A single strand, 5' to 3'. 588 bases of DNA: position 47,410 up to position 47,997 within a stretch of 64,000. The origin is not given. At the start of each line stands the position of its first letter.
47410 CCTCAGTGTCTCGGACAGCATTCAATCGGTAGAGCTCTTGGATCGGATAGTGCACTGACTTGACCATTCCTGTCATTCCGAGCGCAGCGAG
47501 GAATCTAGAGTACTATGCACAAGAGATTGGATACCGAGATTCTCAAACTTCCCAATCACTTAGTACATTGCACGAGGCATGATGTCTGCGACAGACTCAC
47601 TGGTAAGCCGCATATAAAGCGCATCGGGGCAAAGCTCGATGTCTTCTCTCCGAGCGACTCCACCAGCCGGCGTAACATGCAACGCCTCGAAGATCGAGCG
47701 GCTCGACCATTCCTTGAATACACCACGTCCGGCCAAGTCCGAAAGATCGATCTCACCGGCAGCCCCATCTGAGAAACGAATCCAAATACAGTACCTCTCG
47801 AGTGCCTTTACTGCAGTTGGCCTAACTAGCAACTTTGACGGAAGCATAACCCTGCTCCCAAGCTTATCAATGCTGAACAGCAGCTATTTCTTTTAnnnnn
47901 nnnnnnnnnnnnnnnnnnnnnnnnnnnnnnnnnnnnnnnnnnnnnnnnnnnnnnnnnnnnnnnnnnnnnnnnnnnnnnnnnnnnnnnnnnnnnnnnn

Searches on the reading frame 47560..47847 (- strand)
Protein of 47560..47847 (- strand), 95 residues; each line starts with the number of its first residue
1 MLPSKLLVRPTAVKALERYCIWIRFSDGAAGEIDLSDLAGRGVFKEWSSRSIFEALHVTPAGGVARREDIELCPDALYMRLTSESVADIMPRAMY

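Call 3: search_protein_families(library=pfam, proteins=[window:47560-47847:-], max_evalue=1)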
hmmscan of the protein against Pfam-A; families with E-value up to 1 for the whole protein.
window:47560-47847:- (95 aa): 1 family
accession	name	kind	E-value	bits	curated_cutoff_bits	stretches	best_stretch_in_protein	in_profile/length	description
PF10387.14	DUF2442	-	2.2e-08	34.6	23.9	1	11-80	2-69/72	Protein of unknown function (DUF2442)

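Call 4: search_protein_families(library=ncbifam, proteins=[window:47560-47847:-], max_evalue=1)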
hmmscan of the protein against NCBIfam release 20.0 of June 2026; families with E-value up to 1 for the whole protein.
window:47560-47847:- (95 aa): 1 family
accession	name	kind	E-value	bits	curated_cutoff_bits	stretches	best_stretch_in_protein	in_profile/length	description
NF048016.1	antoxin_DhiA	equivalog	0.013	15.9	200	1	13-77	7-67/160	type II toxin-antitoxin system antitoxin DhiA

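Call 5: search_protein_families(library=padloc, proteins=[window:47560-47847:-], max_evalue=1)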
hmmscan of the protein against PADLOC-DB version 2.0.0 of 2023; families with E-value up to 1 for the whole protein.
window:47560-47847:- (95 aa): 0 families

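Call 17: find_homologous_proteins(query=window:47560-47847:-)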
Query window:47560-47847:- (95 aa): 266 proteins with E <= 0.001 among 269 candidates; the best 120 are listed.
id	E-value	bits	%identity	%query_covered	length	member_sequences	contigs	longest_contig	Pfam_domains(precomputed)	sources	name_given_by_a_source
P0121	6.9e-53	194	96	100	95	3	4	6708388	PF10387.15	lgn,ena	-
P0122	2.1e-39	151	78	96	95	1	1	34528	PF10387.15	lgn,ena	-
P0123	7.4e-37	143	74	96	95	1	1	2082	PF10387.15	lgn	-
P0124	1.7e-33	132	67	94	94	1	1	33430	PF10387.15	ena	-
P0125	2.0e-32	128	64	93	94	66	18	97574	PF10387.15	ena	-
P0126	1.7e-31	125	66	93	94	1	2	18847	PF10387.15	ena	-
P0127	2.4e-31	125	63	92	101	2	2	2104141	PF10387.15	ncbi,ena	-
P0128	2.7e-31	125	63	92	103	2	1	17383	PF10387.15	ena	-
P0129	3.6e-31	124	65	89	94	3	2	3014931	PF10387.15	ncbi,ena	-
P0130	4.0e-31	124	63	94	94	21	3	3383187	PF10387.15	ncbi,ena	-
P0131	4.1e-31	124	64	94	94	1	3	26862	PF10387.15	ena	-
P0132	4.5e-31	124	65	89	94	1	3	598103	PF10387.15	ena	-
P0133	6.4e-31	124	63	92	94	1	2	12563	PF10387.15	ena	-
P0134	6.4e-31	124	65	89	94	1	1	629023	PF10387.15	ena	-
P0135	6.6e-31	124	63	92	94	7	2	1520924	PF10387.15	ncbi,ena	-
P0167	1.3e-27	113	59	92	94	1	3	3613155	PF10387.15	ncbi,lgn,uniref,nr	ncbi:DUF2442 domain-containing protein [Nitrococcus mobilis]|uniref:DUF2442 domain-containing protei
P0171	2.9e-27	112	60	89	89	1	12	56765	PF10387.15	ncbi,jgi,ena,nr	ncbi:MAG: DUF2442 domain-containing protein [bacterium]|nr:DUF2442 domain-containing protein [bacter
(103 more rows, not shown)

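Call 22: find_encoding_contigs(protein=P0121, flank=5000, max_places=4)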
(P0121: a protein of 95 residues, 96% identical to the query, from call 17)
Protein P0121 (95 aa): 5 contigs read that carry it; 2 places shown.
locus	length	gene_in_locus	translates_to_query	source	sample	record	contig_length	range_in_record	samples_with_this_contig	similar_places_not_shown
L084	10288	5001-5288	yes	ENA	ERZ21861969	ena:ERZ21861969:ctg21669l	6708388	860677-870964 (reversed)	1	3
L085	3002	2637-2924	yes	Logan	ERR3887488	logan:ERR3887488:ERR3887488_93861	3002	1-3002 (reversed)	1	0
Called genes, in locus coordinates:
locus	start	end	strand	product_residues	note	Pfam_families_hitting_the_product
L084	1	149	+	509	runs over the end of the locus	-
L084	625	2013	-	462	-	PF01547:SBP_bac_1, PF13416:SBP_bac_8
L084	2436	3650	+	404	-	PF14100:DUF6807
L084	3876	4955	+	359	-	PF13588:HSDR_N_2, PF04313:HSDR_N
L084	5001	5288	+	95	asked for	PF10387:DUF2442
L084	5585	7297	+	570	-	PF02129:Peptidase_S15, PF08530:PepX_C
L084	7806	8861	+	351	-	PF00107:ADH_zinc_N, PF13602:ADH_zinc_N_2 (weak)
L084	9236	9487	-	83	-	-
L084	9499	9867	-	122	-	PF05942:PaREP1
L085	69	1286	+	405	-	PF14100:DUF6807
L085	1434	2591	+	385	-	PF13588:HSDR_N_2, PF04313:HSDR_N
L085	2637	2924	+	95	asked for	PF10387:DUF2442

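Call 23: find_encoding_contigs(protein=P0125, flank=4000, max_places=6)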
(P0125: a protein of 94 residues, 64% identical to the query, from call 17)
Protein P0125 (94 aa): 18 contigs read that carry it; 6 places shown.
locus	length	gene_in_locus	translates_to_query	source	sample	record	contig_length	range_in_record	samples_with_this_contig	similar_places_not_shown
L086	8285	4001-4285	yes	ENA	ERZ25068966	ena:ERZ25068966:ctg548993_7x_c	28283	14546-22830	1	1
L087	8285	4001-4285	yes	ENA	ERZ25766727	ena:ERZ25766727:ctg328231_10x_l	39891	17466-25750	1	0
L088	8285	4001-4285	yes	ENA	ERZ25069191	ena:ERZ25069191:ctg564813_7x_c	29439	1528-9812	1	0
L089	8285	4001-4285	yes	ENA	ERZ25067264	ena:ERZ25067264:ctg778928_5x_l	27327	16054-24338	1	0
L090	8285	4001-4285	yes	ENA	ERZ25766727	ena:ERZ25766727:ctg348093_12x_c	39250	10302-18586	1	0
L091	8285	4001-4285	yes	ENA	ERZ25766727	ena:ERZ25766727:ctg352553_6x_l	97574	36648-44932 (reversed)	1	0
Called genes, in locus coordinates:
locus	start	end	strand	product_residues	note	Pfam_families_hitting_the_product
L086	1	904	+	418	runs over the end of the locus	PF00872:Transposase_mut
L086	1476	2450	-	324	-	PF04796:RepA_C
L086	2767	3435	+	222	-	PF00448:SRP54 (weak), PF01656:CbiA, PF09140:MipZ (weak), PF10609:ParA (weak), PF13614:AAA_31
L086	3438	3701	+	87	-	-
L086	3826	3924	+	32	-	-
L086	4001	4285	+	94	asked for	PF10387:DUF2442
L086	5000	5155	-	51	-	-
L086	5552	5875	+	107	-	PF13384:HTH_23 (weak), PF13518:HTH_28 (weak)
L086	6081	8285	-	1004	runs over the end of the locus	PF04313:HSDR_N, PF00270:DEAD (weak), PF04851:ResIII, PF18766:SWI2_SNF2, PF22679:T1R_D3-like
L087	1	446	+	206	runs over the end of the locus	-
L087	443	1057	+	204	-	PF08269:dCache_2 (faint), PF17200:sCache_2 (faint)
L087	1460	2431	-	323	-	PF04796:RepA_C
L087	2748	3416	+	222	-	PF00142:Fer4_NifH (faint), PF00448:SRP54 (faint), PF01656:CbiA, PF09140:MipZ, PF10609:ParA (weak), PF13614:AAA_31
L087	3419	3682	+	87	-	-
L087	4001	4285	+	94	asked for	PF10387:DUF2442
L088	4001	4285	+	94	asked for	PF10387:DUF2442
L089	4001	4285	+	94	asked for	PF10387:DUF2442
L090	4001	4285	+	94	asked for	PF10387:DUF2442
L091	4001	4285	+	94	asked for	PF10387:DUF2442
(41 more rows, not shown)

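Call 24: find_encoding_contigs(protein=P0167, flank=4000, max_places=3)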
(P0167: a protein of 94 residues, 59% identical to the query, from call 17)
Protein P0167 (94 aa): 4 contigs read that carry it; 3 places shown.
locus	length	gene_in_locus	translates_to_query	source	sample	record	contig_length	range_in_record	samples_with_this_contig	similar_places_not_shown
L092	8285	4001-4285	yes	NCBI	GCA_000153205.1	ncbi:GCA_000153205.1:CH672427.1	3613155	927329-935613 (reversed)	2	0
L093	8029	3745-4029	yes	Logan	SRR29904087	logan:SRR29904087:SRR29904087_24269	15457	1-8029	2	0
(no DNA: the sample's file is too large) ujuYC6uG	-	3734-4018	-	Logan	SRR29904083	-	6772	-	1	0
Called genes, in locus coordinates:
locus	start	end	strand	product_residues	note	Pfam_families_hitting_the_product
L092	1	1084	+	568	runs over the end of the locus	PF02554:CstA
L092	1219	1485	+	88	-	PF25952:DUF7990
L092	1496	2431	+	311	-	PF01656:CbiA, PF02374:ArsA_ATPase, PF13614:AAA_31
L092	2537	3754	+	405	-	-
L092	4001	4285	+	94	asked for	PF10387:DUF2442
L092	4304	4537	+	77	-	PF13711:DUF4160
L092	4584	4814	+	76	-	PF02604:PhdYeFM_antitox (weak)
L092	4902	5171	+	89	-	-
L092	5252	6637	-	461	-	-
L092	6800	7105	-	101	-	-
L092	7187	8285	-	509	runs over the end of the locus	-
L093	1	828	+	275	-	?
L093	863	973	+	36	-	-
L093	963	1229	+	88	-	PF25952:DUF7990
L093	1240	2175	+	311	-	PF01656:CbiA, PF02374:ArsA_ATPase, PF13614:AAA_31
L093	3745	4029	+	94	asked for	PF10387:DUF2442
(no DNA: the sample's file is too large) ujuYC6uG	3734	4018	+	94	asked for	PF10387:DUF2442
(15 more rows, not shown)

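Call 25: find_encoding_contigs(protein=P0122, flank=5000, max_places=3)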
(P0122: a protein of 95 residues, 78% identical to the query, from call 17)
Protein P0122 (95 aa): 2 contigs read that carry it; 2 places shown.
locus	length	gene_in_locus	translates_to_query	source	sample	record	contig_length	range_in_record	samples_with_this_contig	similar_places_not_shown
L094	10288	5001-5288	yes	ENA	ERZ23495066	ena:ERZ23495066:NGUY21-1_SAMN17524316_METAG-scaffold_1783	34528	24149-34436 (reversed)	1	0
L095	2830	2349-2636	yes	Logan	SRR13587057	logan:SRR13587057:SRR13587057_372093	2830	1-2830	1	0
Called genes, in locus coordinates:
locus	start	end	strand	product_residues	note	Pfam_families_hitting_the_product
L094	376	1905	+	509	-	-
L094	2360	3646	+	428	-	PF14100:DUF6807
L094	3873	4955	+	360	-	PF13588:HSDR_N_2, PF04313:HSDR_N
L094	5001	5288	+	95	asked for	PF10387:DUF2442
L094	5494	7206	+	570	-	PF02129:Peptidase_S15, PF08530:PepX_C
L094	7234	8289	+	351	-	PF00107:ADH_zinc_N, PF13602:ADH_zinc_N_2 (weak)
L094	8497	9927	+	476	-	PF00884:Sulfatase, PF01663:Phosphodiest, PF16347:SGSH_C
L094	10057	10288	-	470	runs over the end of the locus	PF01547:SBP_bac_1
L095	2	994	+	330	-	?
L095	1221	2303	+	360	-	PF13588:HSDR_N_2, PF04313:HSDR_N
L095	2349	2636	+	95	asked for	PF10387:DUF2442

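Call 26: find_encoding_contigs(protein=P0124, flank=5000, max_places=3)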
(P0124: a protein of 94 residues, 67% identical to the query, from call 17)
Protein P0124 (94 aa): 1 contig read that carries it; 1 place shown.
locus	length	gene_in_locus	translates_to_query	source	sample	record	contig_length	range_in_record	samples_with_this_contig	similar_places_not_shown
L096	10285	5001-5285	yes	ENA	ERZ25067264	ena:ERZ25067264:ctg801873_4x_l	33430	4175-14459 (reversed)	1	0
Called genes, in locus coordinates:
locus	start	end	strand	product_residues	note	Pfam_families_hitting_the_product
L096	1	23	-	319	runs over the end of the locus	PF19300:BPD_transp_1_N, PF00528:BPD_transp_1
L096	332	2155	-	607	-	PF00496:SBP_bac_5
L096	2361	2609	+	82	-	-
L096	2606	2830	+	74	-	PF12161:HsdM_N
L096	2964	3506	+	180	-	PF02384:N6_Mtase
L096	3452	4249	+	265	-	PF02384:N6_Mtase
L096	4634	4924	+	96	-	PF01381:HTH_3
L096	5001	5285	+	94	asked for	PF10387:DUF2442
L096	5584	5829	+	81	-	-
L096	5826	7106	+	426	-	PF01420:Methylase_S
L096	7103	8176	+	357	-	PF18928:DUF5677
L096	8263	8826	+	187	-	-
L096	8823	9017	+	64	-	-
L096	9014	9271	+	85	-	PF07927:HicA_toxin (weak)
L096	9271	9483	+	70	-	PF21748:UPF0150 (weak), PF15919:HicB_lk_antitox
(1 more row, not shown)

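Call 81: find_encoding_contigs(protein=P0130, flank=2500, max_places=5)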
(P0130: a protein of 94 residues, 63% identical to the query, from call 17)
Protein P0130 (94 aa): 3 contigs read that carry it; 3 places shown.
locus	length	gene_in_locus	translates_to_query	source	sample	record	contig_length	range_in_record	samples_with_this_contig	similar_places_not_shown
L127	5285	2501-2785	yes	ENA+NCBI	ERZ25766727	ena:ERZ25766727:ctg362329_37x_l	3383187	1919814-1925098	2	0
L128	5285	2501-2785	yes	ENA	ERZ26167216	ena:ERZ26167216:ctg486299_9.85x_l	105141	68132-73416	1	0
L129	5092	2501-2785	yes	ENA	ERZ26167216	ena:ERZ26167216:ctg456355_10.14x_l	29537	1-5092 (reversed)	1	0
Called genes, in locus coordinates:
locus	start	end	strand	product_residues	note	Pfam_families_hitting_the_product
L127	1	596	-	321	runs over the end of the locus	PF05721:PhyH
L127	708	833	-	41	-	-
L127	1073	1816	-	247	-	PF03737:RraA-like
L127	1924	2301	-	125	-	-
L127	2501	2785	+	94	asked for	PF10387:DUF2442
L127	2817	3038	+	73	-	PF13711:DUF4160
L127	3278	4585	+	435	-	-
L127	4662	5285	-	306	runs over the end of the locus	PF00528:BPD_transp_1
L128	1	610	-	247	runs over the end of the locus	PF03737:RraA-like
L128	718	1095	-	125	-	-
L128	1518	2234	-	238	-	-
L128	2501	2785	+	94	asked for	PF10387:DUF2442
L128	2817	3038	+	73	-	PF13711:DUF4160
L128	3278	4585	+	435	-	-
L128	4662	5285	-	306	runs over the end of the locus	PF00528:BPD_transp_1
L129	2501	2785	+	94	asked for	PF10387:DUF2442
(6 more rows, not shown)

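Call 82: find_encoding_contigs(protein=P0171, flank=2500, max_places=6)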
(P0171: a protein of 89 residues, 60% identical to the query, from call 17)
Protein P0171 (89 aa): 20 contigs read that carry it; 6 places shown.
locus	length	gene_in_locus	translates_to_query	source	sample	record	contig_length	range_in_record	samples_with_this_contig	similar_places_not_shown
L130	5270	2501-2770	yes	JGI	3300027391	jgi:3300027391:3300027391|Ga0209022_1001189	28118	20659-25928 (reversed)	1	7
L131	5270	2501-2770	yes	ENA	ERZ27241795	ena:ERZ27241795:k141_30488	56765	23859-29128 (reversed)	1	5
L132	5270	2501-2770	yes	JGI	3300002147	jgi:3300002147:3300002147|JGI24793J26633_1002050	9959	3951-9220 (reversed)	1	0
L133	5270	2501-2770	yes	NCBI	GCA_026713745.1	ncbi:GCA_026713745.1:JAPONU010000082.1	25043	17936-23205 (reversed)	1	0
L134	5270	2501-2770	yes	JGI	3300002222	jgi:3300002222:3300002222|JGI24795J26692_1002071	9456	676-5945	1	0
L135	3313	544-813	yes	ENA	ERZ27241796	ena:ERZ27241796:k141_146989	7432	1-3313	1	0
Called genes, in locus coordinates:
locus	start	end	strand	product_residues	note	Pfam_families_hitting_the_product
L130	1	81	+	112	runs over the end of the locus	-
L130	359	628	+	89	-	-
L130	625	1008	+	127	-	PF13650:Asp_protease_2, PF13975:gag-asp_proteas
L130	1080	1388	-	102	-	-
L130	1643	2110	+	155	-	PF13091:PLDc_2 (weak)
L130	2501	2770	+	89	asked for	PF10387:DUF2442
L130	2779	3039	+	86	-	PF13711:DUF4160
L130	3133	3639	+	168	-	-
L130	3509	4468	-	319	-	PF02661:Fic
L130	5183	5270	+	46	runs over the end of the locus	-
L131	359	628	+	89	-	-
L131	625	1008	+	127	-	PF13650:Asp_protease_2, PF13975:gag-asp_proteas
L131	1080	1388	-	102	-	-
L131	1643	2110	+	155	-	PF13091:PLDc_2 (weak)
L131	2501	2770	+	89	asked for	PF10387:DUF2442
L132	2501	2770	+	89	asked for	PF10387:DUF2442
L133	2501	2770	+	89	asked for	PF10387:DUF2442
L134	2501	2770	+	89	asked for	PF10387:DUF2442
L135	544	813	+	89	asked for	PF10387:DUF2442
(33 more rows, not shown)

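Call 84: search_protein_families(library=phrogs, proteins=[window:47560-47847:-], max_evalue=0.001)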
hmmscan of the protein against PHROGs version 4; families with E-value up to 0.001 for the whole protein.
window:47560-47847:- (95 aa): 0 families
